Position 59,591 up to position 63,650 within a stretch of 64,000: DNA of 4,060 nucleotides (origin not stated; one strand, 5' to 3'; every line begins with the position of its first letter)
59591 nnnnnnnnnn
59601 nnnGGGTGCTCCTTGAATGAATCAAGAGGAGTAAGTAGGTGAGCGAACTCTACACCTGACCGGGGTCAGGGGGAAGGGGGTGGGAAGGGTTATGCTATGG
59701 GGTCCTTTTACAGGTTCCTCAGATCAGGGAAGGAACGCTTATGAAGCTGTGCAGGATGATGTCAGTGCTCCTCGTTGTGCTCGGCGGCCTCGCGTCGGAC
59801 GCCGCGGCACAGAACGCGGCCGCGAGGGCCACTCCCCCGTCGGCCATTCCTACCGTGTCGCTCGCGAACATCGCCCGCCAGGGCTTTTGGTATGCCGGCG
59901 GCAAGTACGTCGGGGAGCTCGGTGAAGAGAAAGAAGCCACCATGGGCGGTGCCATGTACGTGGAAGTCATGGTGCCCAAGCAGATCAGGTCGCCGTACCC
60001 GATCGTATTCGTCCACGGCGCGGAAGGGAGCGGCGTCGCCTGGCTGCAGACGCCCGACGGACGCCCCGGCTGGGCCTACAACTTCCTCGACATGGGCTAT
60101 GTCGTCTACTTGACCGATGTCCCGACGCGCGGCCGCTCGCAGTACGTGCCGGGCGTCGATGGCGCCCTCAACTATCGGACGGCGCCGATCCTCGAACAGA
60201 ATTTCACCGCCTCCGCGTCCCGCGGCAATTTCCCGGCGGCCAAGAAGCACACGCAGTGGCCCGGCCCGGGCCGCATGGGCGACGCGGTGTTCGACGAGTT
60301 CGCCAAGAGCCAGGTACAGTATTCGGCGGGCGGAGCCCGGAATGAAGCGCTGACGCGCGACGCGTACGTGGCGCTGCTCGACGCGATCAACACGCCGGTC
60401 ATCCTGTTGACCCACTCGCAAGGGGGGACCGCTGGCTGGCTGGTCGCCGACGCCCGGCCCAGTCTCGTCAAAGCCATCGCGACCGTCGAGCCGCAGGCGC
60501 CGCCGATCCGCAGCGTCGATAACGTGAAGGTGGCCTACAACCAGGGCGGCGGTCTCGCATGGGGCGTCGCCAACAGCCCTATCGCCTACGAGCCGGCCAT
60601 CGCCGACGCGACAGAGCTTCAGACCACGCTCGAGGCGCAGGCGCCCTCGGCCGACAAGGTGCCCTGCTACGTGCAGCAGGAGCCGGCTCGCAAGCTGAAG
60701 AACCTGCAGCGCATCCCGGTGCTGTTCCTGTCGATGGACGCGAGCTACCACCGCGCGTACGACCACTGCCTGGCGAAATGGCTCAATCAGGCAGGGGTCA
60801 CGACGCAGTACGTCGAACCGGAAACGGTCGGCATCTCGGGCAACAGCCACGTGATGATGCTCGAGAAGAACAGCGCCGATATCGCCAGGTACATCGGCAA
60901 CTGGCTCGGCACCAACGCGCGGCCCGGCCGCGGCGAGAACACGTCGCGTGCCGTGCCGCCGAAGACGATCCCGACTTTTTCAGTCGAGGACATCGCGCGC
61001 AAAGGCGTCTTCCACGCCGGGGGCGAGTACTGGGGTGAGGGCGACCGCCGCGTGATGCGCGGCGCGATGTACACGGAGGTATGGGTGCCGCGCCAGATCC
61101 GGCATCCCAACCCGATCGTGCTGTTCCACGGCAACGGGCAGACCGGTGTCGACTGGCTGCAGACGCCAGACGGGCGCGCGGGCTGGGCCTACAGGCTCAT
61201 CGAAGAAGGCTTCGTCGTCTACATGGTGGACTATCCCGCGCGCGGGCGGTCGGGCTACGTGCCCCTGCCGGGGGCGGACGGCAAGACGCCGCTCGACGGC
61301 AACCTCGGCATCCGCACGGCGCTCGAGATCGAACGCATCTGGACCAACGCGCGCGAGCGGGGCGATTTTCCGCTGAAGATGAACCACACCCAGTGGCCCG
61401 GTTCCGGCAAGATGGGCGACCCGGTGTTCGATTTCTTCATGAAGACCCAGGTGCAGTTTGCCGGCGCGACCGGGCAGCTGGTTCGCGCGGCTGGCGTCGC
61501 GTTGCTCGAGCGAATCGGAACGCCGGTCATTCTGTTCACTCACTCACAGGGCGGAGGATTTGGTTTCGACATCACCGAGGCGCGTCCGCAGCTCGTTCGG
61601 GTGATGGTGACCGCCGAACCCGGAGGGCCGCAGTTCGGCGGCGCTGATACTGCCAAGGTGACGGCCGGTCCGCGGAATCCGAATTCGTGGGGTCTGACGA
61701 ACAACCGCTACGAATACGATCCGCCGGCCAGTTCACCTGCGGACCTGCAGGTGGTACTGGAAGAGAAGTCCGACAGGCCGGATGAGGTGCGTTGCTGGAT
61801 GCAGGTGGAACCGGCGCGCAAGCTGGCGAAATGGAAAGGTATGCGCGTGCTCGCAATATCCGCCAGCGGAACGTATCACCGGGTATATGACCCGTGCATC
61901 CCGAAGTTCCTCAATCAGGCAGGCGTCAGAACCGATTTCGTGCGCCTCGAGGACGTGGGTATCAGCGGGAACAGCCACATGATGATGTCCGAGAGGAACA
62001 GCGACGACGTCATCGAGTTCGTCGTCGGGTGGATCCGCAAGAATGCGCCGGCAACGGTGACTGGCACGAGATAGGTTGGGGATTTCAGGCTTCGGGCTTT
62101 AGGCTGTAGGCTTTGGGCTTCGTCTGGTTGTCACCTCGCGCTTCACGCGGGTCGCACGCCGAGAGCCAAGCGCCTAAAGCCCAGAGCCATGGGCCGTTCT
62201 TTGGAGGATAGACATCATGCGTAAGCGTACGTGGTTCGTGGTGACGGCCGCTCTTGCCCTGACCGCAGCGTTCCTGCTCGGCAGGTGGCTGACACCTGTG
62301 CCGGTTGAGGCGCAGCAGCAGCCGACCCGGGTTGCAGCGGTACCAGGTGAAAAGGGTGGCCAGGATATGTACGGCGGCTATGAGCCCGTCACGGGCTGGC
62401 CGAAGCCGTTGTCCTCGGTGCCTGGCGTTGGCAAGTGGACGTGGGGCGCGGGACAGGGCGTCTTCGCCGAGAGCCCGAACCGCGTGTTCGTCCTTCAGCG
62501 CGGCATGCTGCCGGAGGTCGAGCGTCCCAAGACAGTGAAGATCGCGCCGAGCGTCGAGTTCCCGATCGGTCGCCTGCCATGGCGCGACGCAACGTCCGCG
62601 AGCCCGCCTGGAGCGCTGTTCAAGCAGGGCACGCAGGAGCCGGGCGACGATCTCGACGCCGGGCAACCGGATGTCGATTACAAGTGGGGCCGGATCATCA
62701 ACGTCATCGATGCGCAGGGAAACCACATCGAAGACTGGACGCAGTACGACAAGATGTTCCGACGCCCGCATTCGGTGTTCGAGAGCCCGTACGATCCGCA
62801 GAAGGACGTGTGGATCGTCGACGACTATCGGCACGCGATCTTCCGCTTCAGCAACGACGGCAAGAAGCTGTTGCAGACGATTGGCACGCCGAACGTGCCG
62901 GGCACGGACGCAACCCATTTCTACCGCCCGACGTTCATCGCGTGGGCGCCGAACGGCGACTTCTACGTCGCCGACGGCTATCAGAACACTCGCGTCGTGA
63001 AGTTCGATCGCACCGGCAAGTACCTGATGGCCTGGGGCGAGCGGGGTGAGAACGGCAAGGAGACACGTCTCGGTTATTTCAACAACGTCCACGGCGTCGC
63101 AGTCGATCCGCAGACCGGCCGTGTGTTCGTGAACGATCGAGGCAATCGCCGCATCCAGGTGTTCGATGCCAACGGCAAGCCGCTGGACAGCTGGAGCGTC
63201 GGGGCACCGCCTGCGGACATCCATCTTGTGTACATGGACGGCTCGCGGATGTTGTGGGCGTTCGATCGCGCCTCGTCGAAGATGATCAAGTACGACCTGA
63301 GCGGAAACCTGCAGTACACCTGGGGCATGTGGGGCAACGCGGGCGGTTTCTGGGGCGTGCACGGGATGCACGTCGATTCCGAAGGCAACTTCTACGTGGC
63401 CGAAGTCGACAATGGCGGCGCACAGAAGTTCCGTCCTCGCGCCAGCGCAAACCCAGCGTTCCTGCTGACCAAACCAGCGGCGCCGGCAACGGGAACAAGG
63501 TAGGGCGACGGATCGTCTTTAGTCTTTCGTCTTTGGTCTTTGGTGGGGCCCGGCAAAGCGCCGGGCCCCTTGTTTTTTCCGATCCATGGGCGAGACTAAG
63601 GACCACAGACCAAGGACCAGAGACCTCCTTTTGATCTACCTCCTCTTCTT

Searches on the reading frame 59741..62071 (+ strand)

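Call 12: search_protein_families(library=ncbifam, proteins=[window:59741-62071:+])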
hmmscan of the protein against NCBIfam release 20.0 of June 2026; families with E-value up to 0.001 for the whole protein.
window:59741-62071:+ (777 aa): 1 family
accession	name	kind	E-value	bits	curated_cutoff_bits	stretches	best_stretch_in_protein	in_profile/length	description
NF002938.0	PRK03592.1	equivalog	0.00058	19.3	241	0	211-259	88-137/298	haloalkane dehalogenase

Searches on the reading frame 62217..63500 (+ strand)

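Call 12: search_protein_families(library=ncbifam, proteins=[window:62217-63500:+])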
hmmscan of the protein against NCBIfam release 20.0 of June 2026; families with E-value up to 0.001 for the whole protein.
window:62217-63500:+ (428 aa): 1 family
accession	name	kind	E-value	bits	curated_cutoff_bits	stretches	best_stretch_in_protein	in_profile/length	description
NF035926.1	scyF_NHL_VPEP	equivalog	1.9e-24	86.5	350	1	160-331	125-288/376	scytonemin biosynthesis PEP-CTERM protein ScyF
